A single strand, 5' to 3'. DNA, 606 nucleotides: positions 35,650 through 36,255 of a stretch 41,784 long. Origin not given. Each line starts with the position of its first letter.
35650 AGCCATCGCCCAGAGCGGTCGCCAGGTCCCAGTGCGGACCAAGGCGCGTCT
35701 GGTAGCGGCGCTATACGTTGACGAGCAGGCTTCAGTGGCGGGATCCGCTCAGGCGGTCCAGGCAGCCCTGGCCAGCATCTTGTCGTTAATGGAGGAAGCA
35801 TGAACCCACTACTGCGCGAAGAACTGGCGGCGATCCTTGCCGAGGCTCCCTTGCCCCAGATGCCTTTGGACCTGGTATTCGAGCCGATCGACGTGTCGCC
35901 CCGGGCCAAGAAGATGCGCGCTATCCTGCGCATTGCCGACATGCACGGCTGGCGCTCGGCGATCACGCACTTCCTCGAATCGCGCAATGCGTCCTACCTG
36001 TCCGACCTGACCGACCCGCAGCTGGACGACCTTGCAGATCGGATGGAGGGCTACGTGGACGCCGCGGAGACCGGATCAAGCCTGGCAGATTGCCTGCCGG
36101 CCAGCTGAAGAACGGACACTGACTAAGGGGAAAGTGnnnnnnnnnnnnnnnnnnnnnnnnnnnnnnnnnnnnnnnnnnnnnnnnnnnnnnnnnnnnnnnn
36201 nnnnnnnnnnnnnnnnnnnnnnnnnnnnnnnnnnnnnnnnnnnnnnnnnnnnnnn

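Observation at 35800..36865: Three unknown genes co-transcribed with the repressor in the rexAB slot: candidate prophage-expressed exclusion/defence module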

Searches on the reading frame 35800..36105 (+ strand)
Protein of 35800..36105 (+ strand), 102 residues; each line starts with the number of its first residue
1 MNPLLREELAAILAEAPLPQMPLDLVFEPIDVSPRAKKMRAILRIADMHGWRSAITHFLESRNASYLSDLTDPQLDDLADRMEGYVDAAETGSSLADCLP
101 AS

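Call 11: search_protein_families(library=pfam, max_evalue=1, proteins=[window:35800-36105:+])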
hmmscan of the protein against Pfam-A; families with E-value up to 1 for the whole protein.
window:35800-36105:+ (102 aa): 1 family
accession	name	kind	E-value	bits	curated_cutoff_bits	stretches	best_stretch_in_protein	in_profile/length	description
PF11774.14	Lsr2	-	0.19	11.8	29.6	1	47-89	12-54/58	Lsr2 dimerization domain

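Call 12: search_protein_families(library=phrogs, max_evalue=1, proteins=[window:35800-36105:+])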
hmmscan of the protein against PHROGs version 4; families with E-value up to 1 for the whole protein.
window:35800-36105:+ (102 aa): 2 families
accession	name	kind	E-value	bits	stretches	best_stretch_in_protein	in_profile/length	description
phrog_24012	-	unknown function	0.098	14.1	1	54-99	18-61/71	-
phrog_1223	-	DNA, RNA and nucleotide metabolism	0.15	13.1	1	47-91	12-59/123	nucloid associated Lsr2-like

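Call 13: search_protein_families(library=padloc, max_evalue=1, proteins=[window:35800-36105:+])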
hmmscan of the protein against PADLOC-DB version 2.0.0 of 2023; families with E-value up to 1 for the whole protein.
window:35800-36105:+ (102 aa): 1 family
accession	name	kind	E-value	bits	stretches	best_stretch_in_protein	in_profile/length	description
PDLC01032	Csx1/Csm6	-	0.048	10.9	1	44-94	154-204/412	CARF+HEPN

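Call 14: search_protein_families(library=ncbifam, max_evalue=1, proteins=[window:35800-36105:+])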
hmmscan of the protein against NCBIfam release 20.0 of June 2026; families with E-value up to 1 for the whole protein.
window:35800-36105:+ (102 aa): 0 families

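Call 27: find_homologous_proteins(query=window:35800-36105:+, max_evalue=0.01)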
Query window:35800-36105:+ (102 aa): 239 proteins with E <= 0.01 among 244 candidates; the best 120 are listed.
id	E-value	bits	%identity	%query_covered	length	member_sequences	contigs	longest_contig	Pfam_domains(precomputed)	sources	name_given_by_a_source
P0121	1.9e-59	216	100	100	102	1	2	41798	-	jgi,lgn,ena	-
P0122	1.1e-46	175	79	100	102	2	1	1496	-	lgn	-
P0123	5.7e-46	173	81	100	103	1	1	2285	-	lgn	-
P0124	5.9e-45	169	82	100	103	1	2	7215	-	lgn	-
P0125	3.3e-44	167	82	75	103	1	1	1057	-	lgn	-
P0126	5.2e-44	166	79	100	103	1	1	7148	-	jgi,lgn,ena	-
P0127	7.2e-43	163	77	100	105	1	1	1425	-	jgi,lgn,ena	-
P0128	7.9e-43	163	77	100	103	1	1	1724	-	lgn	-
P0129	1.7e-42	161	74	100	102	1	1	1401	-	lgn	-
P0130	1.8e-42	161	75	100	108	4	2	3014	-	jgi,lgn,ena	jgi:hypothetical protein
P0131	2.4e-42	161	76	100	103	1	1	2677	-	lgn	-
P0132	4.5e-42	160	75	100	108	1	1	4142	-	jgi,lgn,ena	-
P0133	1.2e-41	159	72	97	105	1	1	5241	-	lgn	-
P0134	1.8e-41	158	75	99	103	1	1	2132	-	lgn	-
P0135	2.0e-41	158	73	99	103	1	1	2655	-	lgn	-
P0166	1.1e-37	146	71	97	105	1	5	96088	-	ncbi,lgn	-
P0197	2.5e-35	139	69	96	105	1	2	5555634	-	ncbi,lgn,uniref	ncbi:hypothetical protein AB8810_12890 [Xanthomonas sp. NCPPB 3005]|uniref:hypothetical protein n=1 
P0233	8.7e-32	127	60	100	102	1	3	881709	-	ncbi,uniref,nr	ncbi:hypothetical protein EA658_09985 [Pseudoxanthomonas winnipegensis]|uniref:Uncharacterized prote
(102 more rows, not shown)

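Call 33: find_encoding_contigs(protein=P0197, flank=5000, max_places=2)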
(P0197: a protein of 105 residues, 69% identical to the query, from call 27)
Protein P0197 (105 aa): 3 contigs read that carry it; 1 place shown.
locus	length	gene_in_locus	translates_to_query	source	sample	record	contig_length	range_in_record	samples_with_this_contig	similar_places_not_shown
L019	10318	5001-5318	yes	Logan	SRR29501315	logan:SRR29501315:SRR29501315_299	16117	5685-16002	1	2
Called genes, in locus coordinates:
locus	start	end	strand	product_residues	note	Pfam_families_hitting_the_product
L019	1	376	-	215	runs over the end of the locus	-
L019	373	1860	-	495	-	PF00772:DnaB, PF13481:AAA_25, PF03796:DnaB_C, PF06745:ATPase (weak)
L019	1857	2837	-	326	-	-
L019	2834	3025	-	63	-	-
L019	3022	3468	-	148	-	PF06892:Phage_CP76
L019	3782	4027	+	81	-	PF13991:BssS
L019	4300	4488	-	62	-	-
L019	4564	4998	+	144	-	-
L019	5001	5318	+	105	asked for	-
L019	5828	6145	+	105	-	-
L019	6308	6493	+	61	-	-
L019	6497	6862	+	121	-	-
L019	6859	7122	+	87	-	-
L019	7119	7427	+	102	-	-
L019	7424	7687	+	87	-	-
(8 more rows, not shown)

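Call 34: find_encoding_contigs(protein=P0233, flank=5000, max_places=2)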
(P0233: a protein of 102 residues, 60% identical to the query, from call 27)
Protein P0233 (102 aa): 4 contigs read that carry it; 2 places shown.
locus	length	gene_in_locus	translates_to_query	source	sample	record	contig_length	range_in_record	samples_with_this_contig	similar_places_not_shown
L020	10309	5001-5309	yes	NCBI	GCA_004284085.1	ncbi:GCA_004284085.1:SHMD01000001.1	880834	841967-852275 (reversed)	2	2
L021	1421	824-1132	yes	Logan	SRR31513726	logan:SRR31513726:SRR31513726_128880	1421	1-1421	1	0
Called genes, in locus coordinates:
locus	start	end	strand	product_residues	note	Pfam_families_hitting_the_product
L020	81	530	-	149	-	-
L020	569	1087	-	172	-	-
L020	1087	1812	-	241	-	PF20081:DUF6475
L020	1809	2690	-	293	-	PF13730:HTH_36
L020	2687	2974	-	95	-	-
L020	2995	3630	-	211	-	-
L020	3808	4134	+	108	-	-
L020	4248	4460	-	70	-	-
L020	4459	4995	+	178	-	-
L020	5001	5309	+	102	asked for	-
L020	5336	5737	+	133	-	-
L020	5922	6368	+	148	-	-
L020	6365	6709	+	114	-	PF00486:Trans_reg_C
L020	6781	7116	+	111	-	-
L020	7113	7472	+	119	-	-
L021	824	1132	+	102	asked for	-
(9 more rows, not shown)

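Call 35: find_encoding_contigs(protein=P0166, flank=5000, max_places=2)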
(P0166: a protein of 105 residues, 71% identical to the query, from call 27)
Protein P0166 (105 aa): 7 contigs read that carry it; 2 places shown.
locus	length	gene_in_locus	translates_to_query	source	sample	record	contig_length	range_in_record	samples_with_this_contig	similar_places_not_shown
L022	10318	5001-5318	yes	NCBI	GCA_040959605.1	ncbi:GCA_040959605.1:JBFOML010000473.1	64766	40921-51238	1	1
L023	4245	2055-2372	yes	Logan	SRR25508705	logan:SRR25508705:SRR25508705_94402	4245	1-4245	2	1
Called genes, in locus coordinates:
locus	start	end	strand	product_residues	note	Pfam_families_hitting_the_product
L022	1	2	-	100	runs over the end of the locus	-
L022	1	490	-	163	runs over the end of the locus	-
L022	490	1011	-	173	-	-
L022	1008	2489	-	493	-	PF00772:DnaB, PF03796:DnaB_C, PF13481:AAA_25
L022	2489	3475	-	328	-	-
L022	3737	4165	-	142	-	-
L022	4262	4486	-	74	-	-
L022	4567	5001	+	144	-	-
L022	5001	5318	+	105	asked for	-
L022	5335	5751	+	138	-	-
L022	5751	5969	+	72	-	-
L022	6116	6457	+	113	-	-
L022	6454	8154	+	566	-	-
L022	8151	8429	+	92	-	-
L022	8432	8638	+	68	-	-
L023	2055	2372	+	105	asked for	-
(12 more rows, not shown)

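Call 38: search_solved_structures(query=A2, max_evalue=10, show_alignments=2)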
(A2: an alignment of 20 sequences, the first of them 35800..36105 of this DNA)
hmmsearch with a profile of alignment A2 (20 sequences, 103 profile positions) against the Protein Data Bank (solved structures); distinct sequences matched with E-value up to 10: 1.
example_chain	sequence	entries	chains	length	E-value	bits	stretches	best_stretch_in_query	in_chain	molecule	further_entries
3b8b_A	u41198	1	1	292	0.61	13.8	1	44-102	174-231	CysQ, sulfite synthesis pathway protein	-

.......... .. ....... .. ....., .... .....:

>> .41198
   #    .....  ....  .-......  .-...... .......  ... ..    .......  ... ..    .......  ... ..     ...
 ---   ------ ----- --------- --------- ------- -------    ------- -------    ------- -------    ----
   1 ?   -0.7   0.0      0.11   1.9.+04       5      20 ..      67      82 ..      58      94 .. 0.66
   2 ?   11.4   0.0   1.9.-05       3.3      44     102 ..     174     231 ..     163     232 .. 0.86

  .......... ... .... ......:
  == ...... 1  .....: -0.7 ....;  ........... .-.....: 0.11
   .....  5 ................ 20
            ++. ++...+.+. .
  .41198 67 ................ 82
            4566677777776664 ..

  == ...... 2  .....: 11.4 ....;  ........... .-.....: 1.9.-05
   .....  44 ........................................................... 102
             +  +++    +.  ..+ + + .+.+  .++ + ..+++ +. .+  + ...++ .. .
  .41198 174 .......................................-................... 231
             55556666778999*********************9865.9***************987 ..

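Call 47: predict_structure(alignment_id=A2)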
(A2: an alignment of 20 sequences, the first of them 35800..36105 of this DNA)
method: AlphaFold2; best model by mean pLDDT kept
length: 102 residues; sequences in the alignment: 20
mean_pLDDT: 82.2   pTM: 0.58
mean pLDDT of the five models: 82.2, 81.5, 79.7, 79.4, 79.2
residues with pLDDT >= 90: 45; 70-90: 38; 50-70: 18; < 50: 1
segments of 3 or more residues with pLDDT < 50: none
pLDDT, mean of each block of 10 residues (from residue 1): 70 74 70 91 92 91 92 94 88 66 51
secondary structure, 60 per line:
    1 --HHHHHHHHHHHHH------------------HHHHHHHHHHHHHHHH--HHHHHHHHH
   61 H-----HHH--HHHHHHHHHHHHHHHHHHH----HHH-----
elements in order: H3-15 H34-49 H52-61 H72-90

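Call 51: fold_search(model_id=the predicted structure, library=pdb)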
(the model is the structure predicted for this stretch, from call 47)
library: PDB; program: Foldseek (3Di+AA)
matches with E <= 10: 74; with E <= 0.001: 0
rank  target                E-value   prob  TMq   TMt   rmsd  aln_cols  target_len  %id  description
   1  2r82                  1.7e+00  0.57  0.47  0.07   3.2        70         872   23  Pyruvate phosphate dikinase (PPDK) triple mutant R219E/E271R/S262D adapts a second conformational state (released 2008-01-01)
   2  5jvl_A                2.1e+00  0.47  0.42  0.06   2.9        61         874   18  C4-type pyruvate phospate dikinase: nucleotide binding domain with bound ATP analogue (released 2017-04-05)
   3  1kbl                  2.5e+00  0.51  0.47  0.06   3.0        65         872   20  PYRUVATE PHOSPHATE DIKINASE (released 2002-01-30)
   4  1jde                  2.5e+00  0.44  0.44  0.06   2.7        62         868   21  K22A mutant of pyruvate, phosphate dikinase (released 2001-11-28)
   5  1vbh                  2.7e+00  0.33  0.43  0.06   3.9        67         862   21  Pyruvate Phosphate Dikinase with bound Mg-PEP from Maize (released 2005-03-08)
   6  8y7f_B                2.7e+00  0.06  0.20  0.07  11.8        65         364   15  Crystal structure of CARF domain-truncated Csx1-Crn2 from Marinitoga sp. (released 2024-07-17)
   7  5jvn                  3.1e+00  0.21  0.40  0.06   4.0        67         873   19  C3-type pyruvate phosphate dikinase: intermediate state of the central domain in the swiveling mechanism (released 2017-04-05)
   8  5jvl_C                3.3e+00  0.33  0.42  0.06   2.9        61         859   18  C4-type pyruvate phospate dikinase: nucleotide binding domain with bound ATP analogue (released 2017-04-05)
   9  5jg4_A                3.3e+00  0.10  0.24  0.09   8.4        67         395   13  Structure of the effector protein LpiR1 (Lpg0634) from Legionella pneumophila (released 2016-05-04)
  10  5li0_o                3.3e+00  0.06  0.22  0.26  19.2        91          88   15  70S ribosome from Staphylococcus aureus (released 2016-12-28)
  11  2x0s                  3.5e+00  0.35  0.41  0.05   2.6        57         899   23  3.0 A RESOLUTION CRYSTAL STRUCTURE OF GLYCOSOMAL PYRUVATE PHOSPHATE DIKINASE FROM TRYPANOSOMA BRUCEI (released 2009-12-29)
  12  9h1u_A                3.5e+00  0.06  0.23  0.16  18.9        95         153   19  Cryo-EM structure of Heterooligomeric Bacterioferritin (released 2025-10-29)
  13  1ggo                  3.7e+00  0.35  0.41  0.06   2.6        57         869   19  T453A MUTANT OF PYRUVATE, PHOSPHATE DIKINASE (released 2001-01-10)
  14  6s7o_C                4.0e+00  0.03  0.15  0.18  13.2        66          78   11  Cryo-EM structure of human oligosaccharyltransferase complex OST-A (released 2019-12-18)
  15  3lcn_B                4.2e+00  0.14  0.33  0.35  11.1        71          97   13  Nab2:Gfd1 complex (released 2010-05-12)
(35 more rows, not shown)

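Call 56: find_related_loci(query=A2, collection=viral_contigs, flank=4000)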
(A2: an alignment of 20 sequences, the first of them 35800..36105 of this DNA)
Query A2 (102 aa) in viral_contigs; peptide patterns used: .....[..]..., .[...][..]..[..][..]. (x = any residue, [..] = any of these).
43 stretches matched a pattern; 35 encode a relative of the query (tblastn E <= 1e-3); 35 distinct loci.
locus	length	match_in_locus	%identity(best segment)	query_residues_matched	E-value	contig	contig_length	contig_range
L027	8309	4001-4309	72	1-102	6e-45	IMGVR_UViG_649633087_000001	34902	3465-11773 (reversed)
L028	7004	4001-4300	69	4-102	5e-42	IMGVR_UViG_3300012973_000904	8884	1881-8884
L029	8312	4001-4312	73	1-101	5e-42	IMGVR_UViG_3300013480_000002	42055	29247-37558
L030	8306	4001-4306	68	1-101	8e-42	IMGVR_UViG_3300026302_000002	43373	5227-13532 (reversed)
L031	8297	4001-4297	70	4-101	3e-41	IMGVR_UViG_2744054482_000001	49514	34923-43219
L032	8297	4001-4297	67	4-101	3e-38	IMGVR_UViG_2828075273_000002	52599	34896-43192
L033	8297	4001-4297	66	4-101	6e-38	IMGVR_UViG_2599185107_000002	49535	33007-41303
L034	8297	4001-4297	66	4-101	1e-37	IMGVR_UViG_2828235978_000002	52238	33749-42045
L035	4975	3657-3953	66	4-101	1e-37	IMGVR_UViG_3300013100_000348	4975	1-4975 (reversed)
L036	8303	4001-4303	60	1-101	2e-37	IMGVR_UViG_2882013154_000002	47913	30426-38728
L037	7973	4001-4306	70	1-101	1e-36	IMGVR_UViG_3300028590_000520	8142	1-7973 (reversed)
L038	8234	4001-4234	72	24-101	1e-36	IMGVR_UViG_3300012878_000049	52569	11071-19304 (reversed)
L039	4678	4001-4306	62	1-101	6e-36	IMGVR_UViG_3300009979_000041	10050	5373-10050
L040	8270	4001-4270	65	8-101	1e-35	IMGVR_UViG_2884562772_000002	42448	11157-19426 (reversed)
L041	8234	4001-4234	72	24-101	4e-34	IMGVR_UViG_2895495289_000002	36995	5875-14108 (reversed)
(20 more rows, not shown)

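Call 60: search_dna_similar(query=window:35800-36105:+, collection=phages, mode=protein, max_evalue=0.01)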
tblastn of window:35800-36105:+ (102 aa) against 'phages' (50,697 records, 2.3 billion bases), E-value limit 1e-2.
No match.

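Call 72: search_protein_families(library=phrogs, alignment_id=A2, max_evalue=0.1)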
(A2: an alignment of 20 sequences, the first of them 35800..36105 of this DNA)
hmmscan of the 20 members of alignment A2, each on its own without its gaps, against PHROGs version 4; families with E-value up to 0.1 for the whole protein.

A. member 1, window:35800-36105:+ (102 aa): 1 family
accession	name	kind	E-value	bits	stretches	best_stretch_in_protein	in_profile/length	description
phrog_24012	-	unknown function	0.098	14.1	0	54-99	18-61/71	-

B. families by the number of members that match (of 20 scanned): 3 families
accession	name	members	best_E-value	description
phrog_1223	-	6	0.017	nucloid associated Lsr2-like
phrog_30623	-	1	0.089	-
phrog_24012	-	1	0.098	-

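Call 80: search_protein_representatives(alignment_id=A2)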
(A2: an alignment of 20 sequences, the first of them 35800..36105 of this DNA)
Query: 20 sequences, 103 profile positions. Proteins with E-value up to 0.001 (for the whole library): 86; up to 1e-10: 31; up to 1e-30: 5. The best 86 are listed.
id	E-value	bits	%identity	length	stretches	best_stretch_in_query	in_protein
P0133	3.7e-47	175.1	-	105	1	3-102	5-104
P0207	7.9e-46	170.9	-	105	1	1-103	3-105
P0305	4.2e-33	130.0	-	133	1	26-102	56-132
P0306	6.2e-33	129.4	-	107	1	21-103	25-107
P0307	1.2e-32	128.5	-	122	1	19-103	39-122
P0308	2.7e-29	117.7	-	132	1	22-102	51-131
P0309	4.2e-29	117.1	-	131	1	24-103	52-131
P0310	2.8e-28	114.5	-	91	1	29-103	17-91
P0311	3.2e-26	107.9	-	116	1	34-102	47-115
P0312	2.3e-25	105.1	-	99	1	7-102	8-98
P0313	4.3e-24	101.0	-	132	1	26-103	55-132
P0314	2.0e-23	98.9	-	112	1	6-102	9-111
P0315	6.7e-21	90.8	-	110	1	1-103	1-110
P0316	1.1e-20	90.1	-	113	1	21-102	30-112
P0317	1.0e-19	87.0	-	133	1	22-95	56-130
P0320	4.3e-16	75.3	-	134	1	27-98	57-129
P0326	7.7e-13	64.9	-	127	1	27-102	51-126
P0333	1.0e-10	58.1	-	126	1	28-99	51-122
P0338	1.0e-09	54.8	-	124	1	29-100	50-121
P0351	9.9e-08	48.5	-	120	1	26-94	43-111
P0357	2.7e-07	47.1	-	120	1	25-102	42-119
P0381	3.7e-04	37.0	-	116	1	35-102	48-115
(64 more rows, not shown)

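Call 82: list_cluster_members(proteins=[P0305, P0311, P0317, P0320, P0326, P0333, P0338, P0351, P0357, P0381])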
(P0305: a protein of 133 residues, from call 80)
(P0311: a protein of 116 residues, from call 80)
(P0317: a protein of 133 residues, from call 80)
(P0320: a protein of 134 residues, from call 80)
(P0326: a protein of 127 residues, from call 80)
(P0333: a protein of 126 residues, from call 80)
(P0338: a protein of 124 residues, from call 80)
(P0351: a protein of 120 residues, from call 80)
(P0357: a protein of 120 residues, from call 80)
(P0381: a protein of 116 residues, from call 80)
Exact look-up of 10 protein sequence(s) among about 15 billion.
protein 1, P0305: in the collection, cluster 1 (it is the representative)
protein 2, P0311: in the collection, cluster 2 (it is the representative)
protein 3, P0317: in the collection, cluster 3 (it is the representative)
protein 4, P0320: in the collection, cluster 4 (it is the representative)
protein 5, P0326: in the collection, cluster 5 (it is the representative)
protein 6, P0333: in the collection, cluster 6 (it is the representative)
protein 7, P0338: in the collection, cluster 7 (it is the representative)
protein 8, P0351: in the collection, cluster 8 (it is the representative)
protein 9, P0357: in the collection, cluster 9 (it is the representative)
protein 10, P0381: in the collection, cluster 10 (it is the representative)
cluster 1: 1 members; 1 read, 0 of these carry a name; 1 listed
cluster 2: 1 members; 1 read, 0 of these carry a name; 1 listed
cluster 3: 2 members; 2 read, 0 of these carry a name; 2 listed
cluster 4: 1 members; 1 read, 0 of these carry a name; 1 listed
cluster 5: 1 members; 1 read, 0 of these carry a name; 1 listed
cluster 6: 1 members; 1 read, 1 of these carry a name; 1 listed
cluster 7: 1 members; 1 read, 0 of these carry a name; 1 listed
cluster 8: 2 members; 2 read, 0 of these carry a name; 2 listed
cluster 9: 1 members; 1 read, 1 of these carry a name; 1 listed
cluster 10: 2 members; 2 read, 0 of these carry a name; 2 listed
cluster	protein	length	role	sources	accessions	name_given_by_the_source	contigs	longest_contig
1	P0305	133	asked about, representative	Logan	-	-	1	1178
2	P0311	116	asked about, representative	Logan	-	-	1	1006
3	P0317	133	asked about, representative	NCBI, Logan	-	-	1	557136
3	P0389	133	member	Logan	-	-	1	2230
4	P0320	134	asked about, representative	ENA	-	-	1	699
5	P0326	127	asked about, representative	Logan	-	-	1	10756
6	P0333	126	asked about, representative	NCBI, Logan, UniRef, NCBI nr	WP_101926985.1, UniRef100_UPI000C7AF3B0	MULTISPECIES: hypothetical protein [Luteimonas] | hypothetical protein n=1 Tax=Luteimonas TaxID=83614 RepID=UPI000C7AF3B0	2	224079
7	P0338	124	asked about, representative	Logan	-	-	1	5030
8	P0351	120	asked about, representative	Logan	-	-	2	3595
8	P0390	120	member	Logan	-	-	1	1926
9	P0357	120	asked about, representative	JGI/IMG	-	hypothetical protein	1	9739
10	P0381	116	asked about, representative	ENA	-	-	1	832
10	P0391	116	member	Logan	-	-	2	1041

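Call 83: find_encoding_contigs(protein=P0333, flank=3500, max_places=2)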
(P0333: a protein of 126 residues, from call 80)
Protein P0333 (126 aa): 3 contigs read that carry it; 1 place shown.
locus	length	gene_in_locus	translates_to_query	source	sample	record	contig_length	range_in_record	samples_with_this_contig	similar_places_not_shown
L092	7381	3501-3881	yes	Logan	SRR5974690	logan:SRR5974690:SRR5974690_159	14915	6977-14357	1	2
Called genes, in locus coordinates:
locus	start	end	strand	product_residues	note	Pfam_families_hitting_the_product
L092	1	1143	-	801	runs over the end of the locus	PF13362:Toprim_3 (weak), PF13662:Toprim_4, PF19263:DUF5906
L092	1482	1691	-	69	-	-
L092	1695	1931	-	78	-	-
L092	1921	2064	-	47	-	-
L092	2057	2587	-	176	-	-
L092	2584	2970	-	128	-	-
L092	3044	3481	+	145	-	-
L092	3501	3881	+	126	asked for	-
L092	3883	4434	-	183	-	PF13511:DUF4124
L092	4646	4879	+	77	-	-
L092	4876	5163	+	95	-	-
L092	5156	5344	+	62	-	-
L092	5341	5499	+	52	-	-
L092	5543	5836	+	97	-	-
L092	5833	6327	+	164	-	-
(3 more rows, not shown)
